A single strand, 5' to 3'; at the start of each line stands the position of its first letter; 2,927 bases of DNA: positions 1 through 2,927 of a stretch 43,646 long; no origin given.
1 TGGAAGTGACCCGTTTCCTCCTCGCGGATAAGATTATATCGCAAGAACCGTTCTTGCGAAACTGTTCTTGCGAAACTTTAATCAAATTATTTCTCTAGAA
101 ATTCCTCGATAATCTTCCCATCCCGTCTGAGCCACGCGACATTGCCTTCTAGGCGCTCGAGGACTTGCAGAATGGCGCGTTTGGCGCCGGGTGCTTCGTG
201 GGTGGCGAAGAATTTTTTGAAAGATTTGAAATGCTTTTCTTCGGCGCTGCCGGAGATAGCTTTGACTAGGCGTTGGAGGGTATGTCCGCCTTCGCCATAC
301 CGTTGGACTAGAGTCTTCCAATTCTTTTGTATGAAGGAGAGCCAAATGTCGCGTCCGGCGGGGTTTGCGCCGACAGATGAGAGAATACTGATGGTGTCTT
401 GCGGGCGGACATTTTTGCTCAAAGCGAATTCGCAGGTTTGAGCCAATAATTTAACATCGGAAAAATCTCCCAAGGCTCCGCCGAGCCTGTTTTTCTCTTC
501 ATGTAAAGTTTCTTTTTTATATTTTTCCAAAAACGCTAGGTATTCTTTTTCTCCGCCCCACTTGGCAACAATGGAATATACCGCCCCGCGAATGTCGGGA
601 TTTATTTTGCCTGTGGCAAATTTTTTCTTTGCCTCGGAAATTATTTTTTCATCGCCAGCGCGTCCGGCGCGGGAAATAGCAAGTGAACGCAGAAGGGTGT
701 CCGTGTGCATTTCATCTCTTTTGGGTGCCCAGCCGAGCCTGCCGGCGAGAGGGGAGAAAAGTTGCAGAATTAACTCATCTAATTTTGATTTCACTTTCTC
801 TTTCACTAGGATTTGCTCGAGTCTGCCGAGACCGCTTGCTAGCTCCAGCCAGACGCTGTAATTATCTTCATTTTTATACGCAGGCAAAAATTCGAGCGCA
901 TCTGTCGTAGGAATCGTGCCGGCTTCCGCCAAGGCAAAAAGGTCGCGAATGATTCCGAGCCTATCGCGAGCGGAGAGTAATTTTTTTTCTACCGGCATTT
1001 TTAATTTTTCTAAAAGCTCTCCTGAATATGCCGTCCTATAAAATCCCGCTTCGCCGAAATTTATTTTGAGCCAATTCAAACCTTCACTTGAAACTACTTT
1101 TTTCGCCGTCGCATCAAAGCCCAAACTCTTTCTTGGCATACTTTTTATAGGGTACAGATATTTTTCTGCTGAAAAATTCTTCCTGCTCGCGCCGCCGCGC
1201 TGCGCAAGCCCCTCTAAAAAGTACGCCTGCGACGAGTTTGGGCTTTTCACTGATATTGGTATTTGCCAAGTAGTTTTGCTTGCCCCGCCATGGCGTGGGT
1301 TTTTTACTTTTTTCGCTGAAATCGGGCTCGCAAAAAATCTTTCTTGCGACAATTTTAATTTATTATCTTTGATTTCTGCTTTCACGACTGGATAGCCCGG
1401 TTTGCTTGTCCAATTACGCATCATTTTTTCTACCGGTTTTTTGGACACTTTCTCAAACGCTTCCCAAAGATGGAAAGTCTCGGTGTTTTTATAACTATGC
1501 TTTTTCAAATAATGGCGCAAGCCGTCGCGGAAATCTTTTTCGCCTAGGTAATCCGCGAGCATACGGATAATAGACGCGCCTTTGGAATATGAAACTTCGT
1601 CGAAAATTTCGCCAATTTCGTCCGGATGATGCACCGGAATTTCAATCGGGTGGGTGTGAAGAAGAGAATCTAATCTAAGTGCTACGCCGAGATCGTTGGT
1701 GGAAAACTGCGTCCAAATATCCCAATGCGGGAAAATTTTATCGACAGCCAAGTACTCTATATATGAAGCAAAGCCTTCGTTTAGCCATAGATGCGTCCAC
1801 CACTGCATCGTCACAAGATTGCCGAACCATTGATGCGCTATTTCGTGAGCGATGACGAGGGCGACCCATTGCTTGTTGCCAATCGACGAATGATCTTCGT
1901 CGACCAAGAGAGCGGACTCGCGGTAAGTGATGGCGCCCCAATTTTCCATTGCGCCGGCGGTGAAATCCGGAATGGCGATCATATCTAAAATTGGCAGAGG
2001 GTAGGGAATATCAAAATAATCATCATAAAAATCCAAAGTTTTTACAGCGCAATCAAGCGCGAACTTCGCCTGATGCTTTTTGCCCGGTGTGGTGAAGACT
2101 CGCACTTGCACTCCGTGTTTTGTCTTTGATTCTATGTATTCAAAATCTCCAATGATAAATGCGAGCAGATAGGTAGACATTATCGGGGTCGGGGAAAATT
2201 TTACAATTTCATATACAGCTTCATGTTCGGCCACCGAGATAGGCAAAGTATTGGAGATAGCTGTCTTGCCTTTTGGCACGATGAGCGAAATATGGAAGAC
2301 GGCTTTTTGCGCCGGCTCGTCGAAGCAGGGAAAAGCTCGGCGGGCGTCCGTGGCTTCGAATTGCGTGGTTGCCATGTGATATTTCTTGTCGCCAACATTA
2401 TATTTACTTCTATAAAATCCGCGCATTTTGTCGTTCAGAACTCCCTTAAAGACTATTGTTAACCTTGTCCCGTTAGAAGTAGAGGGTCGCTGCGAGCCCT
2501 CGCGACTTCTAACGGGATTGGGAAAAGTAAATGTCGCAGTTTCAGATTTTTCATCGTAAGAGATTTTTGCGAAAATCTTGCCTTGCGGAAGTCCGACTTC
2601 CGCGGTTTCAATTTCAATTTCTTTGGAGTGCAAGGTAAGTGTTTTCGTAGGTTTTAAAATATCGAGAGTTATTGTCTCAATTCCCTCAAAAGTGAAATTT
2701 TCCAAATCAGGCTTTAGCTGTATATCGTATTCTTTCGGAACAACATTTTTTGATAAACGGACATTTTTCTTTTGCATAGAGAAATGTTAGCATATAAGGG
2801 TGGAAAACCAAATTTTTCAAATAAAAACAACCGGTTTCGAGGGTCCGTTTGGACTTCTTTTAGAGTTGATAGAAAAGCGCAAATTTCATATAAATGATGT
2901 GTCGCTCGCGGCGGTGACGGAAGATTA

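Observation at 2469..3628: Same 48-bp hairpin element inserted in frame in pepN and scpB, with compensatory stem changes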

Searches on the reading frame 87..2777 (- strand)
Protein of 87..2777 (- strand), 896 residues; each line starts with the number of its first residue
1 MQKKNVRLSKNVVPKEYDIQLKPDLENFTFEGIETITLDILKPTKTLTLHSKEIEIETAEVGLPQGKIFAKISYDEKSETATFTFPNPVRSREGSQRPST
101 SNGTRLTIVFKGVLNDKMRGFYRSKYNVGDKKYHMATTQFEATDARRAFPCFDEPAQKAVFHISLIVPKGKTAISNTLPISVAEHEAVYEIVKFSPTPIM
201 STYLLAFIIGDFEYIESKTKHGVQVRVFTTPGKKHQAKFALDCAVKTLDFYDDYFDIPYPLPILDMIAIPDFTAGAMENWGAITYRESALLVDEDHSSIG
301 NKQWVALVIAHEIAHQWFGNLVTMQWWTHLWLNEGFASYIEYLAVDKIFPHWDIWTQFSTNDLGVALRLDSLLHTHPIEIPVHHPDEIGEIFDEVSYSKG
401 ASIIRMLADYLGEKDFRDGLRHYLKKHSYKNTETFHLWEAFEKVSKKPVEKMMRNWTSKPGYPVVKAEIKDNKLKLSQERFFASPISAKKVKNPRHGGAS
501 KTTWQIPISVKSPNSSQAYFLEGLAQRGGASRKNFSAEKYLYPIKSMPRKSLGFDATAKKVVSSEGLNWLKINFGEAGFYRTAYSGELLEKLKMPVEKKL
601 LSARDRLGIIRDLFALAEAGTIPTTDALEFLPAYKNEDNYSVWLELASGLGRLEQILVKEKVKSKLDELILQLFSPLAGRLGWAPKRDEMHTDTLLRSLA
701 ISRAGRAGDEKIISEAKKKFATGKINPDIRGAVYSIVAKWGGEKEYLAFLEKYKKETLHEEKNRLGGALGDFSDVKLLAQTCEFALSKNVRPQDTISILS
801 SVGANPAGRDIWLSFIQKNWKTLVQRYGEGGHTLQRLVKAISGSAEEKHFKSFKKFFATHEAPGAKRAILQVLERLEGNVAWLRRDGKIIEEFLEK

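Call 12: search_solved_structures(query=window:87-2777:-, show_alignments=3)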
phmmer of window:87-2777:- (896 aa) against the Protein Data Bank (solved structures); distinct sequences matched with E-value up to 0.001: 121 (the best 60 are shown).
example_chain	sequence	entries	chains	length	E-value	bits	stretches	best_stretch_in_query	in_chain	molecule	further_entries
9o5k_G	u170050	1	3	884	2.6e-228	763.4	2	7-485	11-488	Puromycin-sensitive aminopeptidase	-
8sw0_A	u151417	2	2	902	3.2e-228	763.1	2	7-484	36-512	Puromycin-sensitive aminopeptidase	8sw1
4kx7_A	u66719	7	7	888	2.1e-143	482.5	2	2-518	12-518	Glutamyl aminopeptidase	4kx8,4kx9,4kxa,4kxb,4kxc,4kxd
9uep_C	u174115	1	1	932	4.6e-143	481.4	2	7-525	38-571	Aminopeptidase N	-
8jkt_A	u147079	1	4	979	5.7e-143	481.1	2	7-525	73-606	Aminopeptidase N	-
9daz_A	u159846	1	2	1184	1.3e-142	479.9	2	7-525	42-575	Aminopeptidase N,Immunoglobulin gamma-1 heavy chain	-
7u0l_A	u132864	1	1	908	8.9e-141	473.8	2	5-520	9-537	Aminopeptidase N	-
8yzi_B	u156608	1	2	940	1e-140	473.6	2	5-520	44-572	Aminopeptidase N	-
8z27_b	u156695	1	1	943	1.1e-140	473.6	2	5-520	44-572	Aminopeptidase N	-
4fyq_A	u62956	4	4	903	9.9e-139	467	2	7-521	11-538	Aminopeptidase N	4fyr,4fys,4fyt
6atk_A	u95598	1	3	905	1e-138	467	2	7-521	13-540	Aminopeptidase N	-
6u7e_A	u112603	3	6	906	1e-138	467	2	7-521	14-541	Aminopeptidase N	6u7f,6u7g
7vpq_A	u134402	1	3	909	1.2e-138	466.8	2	7-521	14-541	Aminopeptidase N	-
8wde_D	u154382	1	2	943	1.2e-138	466.7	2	7-521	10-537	Aminopeptidase N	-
5lhd_A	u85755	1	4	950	1.2e-138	466.7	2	7-521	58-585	Aminopeptidase N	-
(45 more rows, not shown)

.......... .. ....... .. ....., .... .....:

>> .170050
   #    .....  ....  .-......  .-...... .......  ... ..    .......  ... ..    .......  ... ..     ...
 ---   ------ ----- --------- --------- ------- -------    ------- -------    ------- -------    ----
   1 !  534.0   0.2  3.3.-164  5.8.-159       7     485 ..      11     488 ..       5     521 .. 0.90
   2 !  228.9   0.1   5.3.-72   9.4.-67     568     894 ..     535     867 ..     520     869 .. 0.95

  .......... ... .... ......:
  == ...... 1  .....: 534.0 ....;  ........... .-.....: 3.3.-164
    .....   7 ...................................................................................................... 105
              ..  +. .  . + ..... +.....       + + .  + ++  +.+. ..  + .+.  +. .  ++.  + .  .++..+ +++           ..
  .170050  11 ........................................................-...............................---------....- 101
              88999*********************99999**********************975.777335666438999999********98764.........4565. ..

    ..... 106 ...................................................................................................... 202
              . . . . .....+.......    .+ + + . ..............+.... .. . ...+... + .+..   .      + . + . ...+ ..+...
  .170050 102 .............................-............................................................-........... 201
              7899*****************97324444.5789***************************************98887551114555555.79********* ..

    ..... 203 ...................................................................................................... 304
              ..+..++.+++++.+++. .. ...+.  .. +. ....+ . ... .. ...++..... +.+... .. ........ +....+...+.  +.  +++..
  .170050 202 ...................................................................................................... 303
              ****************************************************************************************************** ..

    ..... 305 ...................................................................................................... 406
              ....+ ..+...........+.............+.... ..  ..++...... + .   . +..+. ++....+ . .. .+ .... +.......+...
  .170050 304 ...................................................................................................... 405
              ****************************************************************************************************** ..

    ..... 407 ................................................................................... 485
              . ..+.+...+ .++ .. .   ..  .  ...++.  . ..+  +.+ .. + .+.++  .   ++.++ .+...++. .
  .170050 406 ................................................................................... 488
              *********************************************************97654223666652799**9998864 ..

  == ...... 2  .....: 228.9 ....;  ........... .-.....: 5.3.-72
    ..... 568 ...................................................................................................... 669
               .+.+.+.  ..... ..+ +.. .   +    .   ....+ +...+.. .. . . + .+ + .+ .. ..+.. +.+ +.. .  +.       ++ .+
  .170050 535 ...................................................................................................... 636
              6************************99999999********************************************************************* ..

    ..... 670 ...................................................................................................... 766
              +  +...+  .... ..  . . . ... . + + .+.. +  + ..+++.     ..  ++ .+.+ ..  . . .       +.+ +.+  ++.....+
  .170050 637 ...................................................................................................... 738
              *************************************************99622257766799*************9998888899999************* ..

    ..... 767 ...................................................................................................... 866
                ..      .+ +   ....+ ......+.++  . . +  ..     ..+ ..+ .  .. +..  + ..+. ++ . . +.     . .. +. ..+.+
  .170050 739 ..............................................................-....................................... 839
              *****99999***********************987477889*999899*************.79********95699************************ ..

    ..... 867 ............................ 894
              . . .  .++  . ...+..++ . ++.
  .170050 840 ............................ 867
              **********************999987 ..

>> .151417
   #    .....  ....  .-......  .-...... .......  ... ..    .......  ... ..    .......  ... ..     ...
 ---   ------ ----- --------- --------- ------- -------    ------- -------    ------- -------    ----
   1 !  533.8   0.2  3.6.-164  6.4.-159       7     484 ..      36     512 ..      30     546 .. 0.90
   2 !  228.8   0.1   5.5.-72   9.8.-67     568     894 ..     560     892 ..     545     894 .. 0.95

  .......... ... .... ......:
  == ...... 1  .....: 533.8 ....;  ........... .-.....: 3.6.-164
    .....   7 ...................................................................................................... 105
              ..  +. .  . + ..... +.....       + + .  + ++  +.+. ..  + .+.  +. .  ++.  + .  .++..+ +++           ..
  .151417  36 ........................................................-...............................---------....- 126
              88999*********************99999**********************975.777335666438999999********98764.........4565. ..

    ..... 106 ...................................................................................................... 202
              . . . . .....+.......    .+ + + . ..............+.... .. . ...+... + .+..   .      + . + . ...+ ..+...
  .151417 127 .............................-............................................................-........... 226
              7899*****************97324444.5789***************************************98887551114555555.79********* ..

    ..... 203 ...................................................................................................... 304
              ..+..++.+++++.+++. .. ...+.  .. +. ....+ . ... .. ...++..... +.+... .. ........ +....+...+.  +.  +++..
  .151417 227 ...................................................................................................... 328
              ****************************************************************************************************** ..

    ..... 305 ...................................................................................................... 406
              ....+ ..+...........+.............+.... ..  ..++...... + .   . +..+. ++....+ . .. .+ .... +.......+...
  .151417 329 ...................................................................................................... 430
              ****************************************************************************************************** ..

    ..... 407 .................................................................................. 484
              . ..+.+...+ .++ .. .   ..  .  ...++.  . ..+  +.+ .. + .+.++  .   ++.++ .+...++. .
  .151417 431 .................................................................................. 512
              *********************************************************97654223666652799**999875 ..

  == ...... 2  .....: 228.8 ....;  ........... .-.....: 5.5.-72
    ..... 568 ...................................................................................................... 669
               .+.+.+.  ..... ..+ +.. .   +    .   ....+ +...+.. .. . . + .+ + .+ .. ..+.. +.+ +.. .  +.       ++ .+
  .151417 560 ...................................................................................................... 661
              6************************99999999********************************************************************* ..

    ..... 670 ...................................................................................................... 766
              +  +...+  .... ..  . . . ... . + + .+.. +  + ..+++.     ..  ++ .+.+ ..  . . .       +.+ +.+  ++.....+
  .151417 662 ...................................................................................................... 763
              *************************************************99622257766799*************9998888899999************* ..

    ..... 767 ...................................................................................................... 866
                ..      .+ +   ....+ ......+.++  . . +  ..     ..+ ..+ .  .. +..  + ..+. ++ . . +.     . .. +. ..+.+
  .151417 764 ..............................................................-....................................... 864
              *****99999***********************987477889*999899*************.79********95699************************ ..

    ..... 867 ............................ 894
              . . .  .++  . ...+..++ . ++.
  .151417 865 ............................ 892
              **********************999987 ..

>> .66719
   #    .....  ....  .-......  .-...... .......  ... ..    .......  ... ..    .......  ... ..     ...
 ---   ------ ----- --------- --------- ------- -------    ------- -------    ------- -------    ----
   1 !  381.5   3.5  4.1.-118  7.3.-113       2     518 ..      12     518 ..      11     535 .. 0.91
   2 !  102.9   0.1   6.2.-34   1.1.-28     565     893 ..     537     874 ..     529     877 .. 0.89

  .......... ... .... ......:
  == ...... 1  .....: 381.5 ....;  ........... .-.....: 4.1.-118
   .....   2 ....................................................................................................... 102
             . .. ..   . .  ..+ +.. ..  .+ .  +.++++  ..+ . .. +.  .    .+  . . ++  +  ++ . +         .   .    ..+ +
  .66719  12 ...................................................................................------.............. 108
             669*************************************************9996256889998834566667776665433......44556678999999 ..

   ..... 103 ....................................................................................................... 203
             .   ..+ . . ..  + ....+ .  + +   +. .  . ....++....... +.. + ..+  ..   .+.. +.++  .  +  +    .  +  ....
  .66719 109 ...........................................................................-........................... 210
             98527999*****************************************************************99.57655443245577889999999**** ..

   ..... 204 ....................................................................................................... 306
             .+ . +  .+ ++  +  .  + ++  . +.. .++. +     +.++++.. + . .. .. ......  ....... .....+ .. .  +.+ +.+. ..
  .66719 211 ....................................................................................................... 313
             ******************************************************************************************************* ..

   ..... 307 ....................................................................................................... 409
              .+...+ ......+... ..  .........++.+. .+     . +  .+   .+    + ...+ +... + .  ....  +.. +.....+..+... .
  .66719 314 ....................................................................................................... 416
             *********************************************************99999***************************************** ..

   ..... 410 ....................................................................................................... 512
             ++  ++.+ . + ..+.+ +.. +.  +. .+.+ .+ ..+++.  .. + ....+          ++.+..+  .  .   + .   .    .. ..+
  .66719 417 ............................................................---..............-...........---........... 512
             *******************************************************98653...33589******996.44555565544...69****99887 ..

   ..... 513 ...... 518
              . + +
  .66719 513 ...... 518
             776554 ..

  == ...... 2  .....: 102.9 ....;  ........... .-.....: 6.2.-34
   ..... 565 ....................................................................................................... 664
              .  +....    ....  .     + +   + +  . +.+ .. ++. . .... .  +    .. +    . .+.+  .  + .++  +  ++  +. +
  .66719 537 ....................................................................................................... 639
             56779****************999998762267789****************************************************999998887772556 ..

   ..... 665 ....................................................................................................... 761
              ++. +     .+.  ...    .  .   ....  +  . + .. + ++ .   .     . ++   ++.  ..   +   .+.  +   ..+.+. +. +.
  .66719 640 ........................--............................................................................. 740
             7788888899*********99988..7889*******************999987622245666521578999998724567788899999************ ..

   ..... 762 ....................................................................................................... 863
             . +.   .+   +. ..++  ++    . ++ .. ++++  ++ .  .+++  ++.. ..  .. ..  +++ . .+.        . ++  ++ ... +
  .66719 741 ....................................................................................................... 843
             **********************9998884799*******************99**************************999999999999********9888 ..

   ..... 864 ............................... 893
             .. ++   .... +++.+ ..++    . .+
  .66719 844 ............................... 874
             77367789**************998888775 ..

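Call 15: search_protein_families(library=pfam, proteins=[window:87-2777:-])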
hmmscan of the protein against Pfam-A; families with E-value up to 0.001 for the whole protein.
window:87-2777:- (896 aa): 3 families
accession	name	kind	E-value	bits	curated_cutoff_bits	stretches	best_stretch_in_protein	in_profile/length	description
PF01433.26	Peptidase_M1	-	2.6e-88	295.7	27.7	1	239-456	1-218/218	Peptidase family M1 domain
PF11838.14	ERAP1_C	-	1.1e-83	281.7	38.2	1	569-877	1-317/318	ERAP1-like C-terminal domain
PF17900.6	Peptidase_M1_N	-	8.1e-49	166.7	25.8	1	13-204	1-186/186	Peptidase M1 N-terminal domain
